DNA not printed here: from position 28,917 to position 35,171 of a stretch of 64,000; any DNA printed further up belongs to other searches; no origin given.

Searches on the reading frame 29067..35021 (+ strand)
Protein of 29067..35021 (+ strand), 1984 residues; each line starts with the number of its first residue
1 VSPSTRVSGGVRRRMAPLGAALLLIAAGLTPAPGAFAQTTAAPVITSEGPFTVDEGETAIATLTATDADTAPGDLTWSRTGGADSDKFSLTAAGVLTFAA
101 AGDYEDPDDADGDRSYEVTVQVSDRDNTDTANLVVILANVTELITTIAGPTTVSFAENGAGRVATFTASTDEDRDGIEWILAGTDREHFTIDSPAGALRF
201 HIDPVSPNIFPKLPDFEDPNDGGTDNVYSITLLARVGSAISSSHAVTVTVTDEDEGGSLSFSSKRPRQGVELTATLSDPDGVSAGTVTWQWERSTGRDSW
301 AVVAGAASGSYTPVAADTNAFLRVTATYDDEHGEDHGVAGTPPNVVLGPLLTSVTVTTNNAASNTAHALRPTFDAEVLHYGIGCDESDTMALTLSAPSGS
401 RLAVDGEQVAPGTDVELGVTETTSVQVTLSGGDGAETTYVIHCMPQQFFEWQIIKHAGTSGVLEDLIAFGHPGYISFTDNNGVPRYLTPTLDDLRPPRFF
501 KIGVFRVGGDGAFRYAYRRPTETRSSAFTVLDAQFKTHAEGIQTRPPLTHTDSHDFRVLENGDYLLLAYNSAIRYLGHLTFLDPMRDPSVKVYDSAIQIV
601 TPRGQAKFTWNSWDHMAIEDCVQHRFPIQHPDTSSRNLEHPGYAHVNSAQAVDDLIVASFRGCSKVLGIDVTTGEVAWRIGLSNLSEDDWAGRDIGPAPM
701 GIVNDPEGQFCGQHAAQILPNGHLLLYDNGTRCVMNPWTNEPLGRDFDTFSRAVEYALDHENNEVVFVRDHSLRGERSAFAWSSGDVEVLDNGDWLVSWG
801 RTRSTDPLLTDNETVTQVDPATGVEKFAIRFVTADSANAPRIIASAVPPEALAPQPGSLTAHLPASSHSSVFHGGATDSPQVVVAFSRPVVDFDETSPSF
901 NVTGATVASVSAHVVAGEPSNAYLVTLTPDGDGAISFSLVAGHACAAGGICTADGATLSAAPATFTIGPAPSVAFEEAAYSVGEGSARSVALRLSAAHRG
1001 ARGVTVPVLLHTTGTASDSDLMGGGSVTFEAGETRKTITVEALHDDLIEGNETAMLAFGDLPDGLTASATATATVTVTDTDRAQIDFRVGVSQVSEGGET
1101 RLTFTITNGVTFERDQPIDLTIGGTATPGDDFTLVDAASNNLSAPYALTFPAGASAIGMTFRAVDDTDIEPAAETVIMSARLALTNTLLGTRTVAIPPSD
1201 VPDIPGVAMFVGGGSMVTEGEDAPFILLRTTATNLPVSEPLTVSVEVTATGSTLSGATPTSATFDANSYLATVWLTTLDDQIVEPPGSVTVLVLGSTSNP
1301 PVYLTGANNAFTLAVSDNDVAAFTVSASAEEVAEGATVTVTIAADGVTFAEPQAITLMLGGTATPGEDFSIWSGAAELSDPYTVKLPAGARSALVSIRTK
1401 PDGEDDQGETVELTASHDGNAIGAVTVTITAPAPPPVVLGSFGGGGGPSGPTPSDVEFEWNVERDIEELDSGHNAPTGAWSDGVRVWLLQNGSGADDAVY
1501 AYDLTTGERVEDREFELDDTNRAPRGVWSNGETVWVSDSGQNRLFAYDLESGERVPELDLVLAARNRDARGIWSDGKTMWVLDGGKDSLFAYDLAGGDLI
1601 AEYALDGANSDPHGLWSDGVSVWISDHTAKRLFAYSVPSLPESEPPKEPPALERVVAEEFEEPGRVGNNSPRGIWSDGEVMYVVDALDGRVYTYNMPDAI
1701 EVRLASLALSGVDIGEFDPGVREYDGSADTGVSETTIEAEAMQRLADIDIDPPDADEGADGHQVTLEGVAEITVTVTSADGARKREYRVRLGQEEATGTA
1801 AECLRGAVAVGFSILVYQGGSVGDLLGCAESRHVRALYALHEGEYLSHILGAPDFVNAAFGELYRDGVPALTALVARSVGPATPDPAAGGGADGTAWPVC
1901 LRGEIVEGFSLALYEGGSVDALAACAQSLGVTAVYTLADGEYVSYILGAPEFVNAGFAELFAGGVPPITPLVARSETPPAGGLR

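Call 33: search_protein_families(library=pfam, proteins=[window:29067-35021:+], max_evalue=0.001)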
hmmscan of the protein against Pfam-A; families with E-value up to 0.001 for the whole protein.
window:29067-35021:+ (1984 aa): 5 families
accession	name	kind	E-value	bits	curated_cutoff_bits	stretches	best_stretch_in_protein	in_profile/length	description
PF05935.17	Arylsulfotrans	-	1.3e-19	70.9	24.2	1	553-833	94-365/374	Arylsulfotransferase (ASST)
PF12733.13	Cadherin-like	-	5.7e-10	39.9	24.2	1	1705-1790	2-85/89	Cadherin-like beta sandwich domain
PF03160.20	Calx-beta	-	2.6e-09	37.6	27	1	971-1081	6-119/119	Calx-beta domain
PF22729.1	NCH3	-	2.5e-05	24.4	27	0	1562-1591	35-64/74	NACHT C-terminal Helical domain 3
PF00028.23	Cadherin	-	8e-05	23.4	28.8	0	51-135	3-90/93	Cadherin domain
